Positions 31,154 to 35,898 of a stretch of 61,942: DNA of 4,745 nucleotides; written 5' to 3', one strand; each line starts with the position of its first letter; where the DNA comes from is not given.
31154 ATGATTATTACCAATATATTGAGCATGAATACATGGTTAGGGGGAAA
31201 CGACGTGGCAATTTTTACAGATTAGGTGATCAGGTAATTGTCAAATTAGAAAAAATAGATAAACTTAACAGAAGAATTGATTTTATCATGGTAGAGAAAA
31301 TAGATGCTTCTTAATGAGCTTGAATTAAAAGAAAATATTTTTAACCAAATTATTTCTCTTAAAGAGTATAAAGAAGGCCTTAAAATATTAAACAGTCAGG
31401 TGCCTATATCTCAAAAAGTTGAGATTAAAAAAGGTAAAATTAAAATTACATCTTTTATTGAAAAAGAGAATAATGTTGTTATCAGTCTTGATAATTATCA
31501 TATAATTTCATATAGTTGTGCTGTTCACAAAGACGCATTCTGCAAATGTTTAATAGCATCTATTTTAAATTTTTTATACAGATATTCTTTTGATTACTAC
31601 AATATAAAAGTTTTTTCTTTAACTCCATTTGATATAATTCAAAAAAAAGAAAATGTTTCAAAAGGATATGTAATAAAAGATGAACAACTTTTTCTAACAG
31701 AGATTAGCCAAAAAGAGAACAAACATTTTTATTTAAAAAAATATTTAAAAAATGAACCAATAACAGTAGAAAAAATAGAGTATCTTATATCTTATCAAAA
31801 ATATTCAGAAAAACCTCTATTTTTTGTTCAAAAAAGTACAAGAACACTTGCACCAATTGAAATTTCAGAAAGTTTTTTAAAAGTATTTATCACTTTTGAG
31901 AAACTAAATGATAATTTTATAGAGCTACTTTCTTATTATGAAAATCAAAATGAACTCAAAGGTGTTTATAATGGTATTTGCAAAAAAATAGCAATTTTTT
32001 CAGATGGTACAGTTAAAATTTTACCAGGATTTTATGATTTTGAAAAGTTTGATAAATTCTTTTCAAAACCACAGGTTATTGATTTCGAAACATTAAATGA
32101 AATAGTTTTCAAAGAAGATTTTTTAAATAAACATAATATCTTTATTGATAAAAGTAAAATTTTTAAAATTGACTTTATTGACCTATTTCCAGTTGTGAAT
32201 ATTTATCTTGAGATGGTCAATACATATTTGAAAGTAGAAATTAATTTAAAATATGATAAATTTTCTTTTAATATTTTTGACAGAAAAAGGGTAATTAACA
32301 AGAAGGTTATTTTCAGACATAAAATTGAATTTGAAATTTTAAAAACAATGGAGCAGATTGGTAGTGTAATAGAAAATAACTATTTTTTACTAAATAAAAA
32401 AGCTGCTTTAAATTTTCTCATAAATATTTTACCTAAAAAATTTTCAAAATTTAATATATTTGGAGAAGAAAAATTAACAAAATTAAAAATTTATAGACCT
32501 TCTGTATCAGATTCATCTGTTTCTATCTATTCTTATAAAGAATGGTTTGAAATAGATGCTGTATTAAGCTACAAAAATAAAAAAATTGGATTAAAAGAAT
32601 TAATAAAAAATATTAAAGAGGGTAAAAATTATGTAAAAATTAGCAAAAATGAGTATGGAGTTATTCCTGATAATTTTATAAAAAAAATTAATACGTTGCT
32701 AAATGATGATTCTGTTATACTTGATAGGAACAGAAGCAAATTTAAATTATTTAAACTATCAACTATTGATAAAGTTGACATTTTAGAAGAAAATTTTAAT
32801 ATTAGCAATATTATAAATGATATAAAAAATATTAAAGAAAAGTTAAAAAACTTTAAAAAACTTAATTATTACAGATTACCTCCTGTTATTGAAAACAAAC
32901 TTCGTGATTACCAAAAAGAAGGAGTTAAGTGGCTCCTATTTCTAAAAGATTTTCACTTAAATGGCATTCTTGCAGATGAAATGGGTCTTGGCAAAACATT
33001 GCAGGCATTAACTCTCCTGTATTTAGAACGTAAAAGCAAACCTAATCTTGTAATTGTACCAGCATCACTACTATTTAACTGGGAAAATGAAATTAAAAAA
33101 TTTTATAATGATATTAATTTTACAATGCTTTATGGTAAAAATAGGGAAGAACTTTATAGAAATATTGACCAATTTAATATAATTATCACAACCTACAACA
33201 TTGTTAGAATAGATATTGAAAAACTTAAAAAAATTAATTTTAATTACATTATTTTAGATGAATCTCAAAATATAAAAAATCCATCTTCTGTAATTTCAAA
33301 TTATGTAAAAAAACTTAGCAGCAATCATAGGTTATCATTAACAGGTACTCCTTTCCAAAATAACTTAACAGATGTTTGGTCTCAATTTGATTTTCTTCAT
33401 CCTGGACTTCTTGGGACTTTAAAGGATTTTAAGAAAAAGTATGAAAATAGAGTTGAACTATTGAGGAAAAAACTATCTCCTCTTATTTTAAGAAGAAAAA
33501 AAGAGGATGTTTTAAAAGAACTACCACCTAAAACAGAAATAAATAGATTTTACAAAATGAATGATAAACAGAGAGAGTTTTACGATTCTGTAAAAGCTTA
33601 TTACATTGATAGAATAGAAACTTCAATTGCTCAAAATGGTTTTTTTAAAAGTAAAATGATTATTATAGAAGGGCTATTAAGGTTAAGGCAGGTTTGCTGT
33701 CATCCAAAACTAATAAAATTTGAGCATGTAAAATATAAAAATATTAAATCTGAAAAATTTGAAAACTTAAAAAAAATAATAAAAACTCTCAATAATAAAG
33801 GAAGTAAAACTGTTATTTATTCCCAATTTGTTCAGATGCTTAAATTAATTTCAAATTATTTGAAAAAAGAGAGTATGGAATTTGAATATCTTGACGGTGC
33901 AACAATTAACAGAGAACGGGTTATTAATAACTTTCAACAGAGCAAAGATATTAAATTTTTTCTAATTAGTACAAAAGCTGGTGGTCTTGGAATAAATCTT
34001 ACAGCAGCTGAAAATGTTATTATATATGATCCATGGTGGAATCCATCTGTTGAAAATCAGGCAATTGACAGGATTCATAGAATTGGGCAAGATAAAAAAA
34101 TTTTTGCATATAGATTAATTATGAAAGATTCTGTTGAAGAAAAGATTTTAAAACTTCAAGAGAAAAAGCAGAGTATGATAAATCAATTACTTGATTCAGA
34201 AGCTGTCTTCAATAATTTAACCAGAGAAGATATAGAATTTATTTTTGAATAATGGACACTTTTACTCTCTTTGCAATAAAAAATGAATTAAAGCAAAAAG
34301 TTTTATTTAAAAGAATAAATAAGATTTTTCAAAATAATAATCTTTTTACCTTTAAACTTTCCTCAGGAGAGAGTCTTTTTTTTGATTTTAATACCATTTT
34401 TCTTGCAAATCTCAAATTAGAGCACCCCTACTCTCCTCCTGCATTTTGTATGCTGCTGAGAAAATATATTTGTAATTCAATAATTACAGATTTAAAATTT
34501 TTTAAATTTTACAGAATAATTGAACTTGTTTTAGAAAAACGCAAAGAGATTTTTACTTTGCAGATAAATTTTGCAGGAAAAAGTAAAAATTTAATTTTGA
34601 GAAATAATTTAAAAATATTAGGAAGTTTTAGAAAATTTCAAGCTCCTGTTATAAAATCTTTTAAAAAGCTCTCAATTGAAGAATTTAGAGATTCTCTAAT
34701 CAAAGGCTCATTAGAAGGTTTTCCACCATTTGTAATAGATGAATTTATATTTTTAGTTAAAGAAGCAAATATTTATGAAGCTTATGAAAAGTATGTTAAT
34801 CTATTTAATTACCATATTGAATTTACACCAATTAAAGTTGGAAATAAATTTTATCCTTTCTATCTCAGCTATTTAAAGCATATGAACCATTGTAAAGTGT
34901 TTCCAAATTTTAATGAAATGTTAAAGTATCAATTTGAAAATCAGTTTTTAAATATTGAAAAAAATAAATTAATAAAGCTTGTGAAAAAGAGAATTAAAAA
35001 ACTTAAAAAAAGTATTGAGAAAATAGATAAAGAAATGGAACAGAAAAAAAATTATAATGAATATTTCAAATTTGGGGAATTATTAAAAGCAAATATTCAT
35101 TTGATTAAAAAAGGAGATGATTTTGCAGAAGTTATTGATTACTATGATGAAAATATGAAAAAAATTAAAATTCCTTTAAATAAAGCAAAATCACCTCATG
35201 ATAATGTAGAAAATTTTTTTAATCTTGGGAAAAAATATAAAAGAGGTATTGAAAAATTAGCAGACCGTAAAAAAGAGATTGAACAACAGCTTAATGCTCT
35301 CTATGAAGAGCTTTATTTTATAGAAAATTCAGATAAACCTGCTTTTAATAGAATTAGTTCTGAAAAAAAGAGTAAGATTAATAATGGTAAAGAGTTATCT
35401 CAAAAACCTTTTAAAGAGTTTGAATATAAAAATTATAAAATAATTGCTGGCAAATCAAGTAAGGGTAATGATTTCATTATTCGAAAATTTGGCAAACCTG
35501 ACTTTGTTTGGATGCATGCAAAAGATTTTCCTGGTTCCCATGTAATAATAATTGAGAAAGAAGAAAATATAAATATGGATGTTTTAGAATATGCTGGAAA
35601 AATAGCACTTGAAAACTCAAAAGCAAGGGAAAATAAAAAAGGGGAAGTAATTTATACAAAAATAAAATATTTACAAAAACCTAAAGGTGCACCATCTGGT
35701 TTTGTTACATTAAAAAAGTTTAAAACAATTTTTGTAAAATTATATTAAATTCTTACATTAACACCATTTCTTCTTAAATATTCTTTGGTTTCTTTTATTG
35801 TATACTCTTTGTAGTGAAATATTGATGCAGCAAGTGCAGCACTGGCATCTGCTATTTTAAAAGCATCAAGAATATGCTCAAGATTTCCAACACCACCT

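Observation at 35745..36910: Complete tryptophan attenuator controlling an unknown small gene and hisF rather than trp genes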

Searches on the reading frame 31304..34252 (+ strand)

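Call 9: search_protein_families(library=pfam, proteins=[window:31304-34252:+], max_evalue=0.01)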
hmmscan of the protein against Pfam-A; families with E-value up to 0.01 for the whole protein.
window:31304-34252:+ (982 aa): 3 families
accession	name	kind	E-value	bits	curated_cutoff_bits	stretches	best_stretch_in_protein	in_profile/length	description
PF00176.29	SNF2-rel_dom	-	3e-72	243.6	24.9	1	536-803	1-290/290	SNF2-related domain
PF00271.37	Helicase_C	-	7.5e-26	91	23.5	1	817-928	1-110/110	Helicase conserved C-terminal domain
PF00270.35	DEAD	-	1.4e-07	31.9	26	1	555-688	18-164/167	DEAD/DEAH box helicase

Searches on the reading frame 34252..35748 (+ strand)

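Call 9: search_protein_families(library=pfam, proteins=[window:34252-35748:+], max_evalue=0.01)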
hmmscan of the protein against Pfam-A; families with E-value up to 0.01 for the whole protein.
window:34252-35748:+ (498 aa): 4 families
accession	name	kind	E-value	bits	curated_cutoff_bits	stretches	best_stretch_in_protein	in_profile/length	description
PF05833.16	NFACT_N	-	2.3e-44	152.4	31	2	167-368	211-433/456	NFACT N-terminal and middle domains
PF05670.18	NFACT-R_1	-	2.3e-11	44.6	29.8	1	391-482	7-105/112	NFACT protein RNA binding domain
PF18297.6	NFACT-R_2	-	9.3e-08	32.6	26.9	1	393-470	8-81/104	NFACT protein RNA binding domain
PF16326.10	ABC_tran_CTD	-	0.00093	19.8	32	0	242-279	11-48/69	ABC transporter C-terminal domain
